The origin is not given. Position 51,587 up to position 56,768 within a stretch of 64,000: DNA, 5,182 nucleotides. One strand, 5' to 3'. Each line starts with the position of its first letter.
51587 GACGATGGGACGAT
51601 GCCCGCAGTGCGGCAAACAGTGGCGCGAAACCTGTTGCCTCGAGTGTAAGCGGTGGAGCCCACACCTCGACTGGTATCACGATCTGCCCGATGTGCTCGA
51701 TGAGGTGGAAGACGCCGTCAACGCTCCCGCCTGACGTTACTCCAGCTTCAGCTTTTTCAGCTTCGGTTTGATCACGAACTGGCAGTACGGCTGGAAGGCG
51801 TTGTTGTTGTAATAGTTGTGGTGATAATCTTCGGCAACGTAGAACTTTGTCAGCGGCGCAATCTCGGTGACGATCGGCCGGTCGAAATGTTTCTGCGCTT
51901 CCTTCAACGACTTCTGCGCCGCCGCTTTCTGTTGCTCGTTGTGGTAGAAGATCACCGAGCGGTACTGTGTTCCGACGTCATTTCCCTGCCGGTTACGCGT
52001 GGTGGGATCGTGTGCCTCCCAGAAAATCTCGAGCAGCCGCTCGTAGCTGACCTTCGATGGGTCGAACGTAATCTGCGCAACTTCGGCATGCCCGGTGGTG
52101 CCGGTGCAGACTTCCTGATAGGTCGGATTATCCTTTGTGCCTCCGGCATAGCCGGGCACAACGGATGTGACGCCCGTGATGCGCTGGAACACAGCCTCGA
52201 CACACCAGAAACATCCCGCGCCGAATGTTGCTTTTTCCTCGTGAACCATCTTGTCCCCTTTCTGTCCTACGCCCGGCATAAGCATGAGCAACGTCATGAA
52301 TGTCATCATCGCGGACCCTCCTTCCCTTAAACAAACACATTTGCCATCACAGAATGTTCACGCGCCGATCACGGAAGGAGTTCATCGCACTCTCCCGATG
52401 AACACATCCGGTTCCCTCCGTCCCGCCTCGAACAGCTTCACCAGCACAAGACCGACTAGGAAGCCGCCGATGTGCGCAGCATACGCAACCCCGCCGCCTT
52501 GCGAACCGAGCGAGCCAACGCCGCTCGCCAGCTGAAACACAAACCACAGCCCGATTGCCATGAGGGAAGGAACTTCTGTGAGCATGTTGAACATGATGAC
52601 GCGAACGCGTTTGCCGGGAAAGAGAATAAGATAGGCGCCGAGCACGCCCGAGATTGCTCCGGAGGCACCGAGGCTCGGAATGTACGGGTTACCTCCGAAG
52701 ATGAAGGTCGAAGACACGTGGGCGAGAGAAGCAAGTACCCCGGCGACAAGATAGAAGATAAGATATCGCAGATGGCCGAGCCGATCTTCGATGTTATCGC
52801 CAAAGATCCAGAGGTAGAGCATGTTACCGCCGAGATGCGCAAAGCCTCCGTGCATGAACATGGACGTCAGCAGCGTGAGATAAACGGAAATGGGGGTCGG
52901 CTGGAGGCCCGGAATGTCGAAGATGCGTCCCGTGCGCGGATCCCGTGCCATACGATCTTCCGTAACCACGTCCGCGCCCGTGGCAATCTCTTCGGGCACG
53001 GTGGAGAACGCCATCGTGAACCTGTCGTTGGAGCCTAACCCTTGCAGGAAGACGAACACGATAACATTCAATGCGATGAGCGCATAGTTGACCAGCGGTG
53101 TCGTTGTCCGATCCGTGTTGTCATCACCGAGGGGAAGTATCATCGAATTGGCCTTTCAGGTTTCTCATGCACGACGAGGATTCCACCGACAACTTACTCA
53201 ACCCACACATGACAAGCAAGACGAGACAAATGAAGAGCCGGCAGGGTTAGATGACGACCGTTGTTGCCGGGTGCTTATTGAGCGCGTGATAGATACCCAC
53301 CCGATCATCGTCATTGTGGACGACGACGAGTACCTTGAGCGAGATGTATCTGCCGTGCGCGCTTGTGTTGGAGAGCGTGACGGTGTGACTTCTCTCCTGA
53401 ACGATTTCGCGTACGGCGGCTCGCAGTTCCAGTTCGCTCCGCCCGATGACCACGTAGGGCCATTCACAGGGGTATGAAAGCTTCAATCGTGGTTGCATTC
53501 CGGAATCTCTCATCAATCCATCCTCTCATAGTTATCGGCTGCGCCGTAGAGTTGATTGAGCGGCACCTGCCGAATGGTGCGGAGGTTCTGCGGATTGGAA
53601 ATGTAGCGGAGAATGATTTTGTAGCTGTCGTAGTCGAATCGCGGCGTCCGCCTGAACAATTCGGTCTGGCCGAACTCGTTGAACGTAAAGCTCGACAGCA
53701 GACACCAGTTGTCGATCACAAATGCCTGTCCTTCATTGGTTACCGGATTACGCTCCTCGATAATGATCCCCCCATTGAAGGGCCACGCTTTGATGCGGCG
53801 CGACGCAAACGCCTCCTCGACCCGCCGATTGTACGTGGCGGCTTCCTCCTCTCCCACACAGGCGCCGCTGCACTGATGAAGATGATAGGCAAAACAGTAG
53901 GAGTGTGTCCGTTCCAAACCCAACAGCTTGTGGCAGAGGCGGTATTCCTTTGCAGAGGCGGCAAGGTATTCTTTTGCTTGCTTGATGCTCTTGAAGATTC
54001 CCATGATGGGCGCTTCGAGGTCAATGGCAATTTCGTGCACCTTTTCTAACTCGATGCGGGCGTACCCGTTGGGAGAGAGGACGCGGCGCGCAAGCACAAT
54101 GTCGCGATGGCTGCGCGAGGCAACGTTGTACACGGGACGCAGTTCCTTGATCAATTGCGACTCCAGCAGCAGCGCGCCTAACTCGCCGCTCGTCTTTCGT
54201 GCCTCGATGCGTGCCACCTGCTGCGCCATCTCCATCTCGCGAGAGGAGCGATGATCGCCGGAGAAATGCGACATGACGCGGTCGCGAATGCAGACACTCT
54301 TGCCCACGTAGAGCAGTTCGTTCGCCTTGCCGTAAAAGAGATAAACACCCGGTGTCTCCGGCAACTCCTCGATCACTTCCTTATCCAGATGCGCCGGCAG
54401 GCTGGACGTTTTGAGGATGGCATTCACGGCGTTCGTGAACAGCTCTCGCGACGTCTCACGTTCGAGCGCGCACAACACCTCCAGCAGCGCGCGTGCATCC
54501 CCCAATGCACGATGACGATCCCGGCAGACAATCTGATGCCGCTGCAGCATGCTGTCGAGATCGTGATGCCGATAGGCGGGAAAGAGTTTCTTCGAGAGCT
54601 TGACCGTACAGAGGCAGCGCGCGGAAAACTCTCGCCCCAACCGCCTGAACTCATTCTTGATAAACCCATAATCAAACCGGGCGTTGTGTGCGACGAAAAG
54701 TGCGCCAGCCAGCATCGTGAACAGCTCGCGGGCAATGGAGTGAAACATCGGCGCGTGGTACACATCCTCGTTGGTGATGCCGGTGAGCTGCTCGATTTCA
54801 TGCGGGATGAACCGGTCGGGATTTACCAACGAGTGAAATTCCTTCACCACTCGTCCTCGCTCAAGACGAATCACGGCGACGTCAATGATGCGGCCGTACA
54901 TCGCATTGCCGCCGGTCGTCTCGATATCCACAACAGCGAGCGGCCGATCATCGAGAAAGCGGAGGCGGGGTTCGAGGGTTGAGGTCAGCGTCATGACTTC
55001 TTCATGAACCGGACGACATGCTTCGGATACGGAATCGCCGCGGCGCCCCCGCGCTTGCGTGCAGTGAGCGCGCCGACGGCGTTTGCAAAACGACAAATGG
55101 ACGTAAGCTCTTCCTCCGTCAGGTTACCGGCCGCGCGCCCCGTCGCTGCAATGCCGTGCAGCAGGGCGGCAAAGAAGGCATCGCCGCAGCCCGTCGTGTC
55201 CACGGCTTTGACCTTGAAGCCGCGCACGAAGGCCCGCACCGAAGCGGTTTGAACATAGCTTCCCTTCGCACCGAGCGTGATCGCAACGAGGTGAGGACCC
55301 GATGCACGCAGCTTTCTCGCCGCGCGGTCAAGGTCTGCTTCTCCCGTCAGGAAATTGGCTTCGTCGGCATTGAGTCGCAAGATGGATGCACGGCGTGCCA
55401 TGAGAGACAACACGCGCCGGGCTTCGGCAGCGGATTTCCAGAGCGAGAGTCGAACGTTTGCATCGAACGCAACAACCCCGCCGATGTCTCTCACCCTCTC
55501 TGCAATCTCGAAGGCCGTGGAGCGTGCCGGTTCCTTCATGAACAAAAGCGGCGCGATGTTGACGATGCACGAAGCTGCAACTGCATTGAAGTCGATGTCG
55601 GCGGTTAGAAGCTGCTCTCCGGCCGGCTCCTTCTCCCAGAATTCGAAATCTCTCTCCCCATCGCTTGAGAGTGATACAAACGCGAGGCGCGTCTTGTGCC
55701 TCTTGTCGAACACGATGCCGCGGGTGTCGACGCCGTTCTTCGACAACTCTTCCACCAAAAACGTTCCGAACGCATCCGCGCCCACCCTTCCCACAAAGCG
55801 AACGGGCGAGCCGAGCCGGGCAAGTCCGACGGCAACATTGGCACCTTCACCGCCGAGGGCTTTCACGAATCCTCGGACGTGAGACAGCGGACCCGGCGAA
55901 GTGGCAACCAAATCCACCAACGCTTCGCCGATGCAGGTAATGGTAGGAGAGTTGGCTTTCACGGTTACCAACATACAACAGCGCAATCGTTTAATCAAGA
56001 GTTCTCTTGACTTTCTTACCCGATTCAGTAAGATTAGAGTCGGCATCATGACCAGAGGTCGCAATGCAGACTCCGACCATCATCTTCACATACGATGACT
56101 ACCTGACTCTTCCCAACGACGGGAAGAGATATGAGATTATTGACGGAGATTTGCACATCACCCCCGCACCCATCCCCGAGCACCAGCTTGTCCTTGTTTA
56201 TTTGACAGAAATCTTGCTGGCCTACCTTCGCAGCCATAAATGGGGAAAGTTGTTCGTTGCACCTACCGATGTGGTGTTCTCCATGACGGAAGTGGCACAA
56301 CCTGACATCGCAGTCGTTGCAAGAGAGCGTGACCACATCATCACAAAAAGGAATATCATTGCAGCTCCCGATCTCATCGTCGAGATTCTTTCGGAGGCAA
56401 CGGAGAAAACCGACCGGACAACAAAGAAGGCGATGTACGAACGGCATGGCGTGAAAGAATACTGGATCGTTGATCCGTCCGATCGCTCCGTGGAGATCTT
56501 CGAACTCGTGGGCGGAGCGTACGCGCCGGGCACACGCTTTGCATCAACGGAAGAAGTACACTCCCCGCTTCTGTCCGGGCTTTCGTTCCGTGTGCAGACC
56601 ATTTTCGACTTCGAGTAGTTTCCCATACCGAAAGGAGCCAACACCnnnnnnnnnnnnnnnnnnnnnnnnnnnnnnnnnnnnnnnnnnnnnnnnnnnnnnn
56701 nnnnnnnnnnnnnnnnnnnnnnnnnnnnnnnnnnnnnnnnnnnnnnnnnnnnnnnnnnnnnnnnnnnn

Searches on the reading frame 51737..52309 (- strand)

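Call 35: search_protein_families(library=pfam, proteins=[window:51737-52309:-], max_evalue=0.001)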
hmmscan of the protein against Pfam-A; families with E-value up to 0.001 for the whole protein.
window:51737-52309:- (190 aa): 1 family
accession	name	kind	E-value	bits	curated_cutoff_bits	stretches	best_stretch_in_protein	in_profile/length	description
PF01625.27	PMSR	-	4.8e-68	228.6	23.7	1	26-177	1-153/153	Peptide methionine sulfoxide reductase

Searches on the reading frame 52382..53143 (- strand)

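Call 55: search_protein_families(library=pfam, proteins=[window:52382-53143:-], max_evalue=0.001)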
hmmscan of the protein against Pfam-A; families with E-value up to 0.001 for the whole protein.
window:52382-53143:- (253 aa): 2 families
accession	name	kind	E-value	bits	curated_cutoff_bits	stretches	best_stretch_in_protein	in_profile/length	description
PF01694.28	Rhomboid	-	6.4e-32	111.2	22.6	1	89-236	5-138/143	Rhomboid domain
PF08551.15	DUF1751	-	0.00012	23.1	22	1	89-149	9-69/99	Eukaryotic integral membrane protein (DUF1751)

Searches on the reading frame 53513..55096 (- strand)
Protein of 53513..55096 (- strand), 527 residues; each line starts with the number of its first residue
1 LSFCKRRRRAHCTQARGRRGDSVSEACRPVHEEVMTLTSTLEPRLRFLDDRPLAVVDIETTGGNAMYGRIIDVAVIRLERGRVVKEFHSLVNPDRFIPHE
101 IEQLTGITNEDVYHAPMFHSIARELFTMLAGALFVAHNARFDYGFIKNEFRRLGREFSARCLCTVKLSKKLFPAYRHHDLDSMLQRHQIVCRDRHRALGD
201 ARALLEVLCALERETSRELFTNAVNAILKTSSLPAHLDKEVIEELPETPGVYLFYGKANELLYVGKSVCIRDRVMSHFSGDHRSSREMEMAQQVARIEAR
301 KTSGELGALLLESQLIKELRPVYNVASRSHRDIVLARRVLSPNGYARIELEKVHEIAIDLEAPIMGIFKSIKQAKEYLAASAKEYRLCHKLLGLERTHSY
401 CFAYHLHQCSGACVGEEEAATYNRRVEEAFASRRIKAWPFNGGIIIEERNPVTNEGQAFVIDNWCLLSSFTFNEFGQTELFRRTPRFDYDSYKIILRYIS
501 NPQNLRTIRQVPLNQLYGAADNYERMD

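Call 55: search_protein_families(library=pfam, proteins=[window:53513-55096:-], max_evalue=0.001)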
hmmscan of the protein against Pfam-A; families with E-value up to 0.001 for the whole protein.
window:53513-55096:- (527 aa): 2 families
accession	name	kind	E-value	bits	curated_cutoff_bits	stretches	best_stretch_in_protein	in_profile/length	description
PF00929.31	RNase_T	-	1.8e-33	116.9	24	1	55-208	2-164/164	Exonuclease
PF01541.30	GIY-YIG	-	3.6e-07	30.8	22.6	1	250-324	3-78/78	GIY-YIG catalytic domain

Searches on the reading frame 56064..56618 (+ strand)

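Call 55: search_protein_families(library=pfam, proteins=[window:56064-56618:+], max_evalue=0.001)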
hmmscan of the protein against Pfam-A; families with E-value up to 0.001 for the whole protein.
window:56064-56618:+ (184 aa): 1 family
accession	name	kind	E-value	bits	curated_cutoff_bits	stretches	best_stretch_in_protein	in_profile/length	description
PF05685.18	Uma2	-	3.8e-38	131.1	27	1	11-177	2-171/172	Putative restriction endonuclease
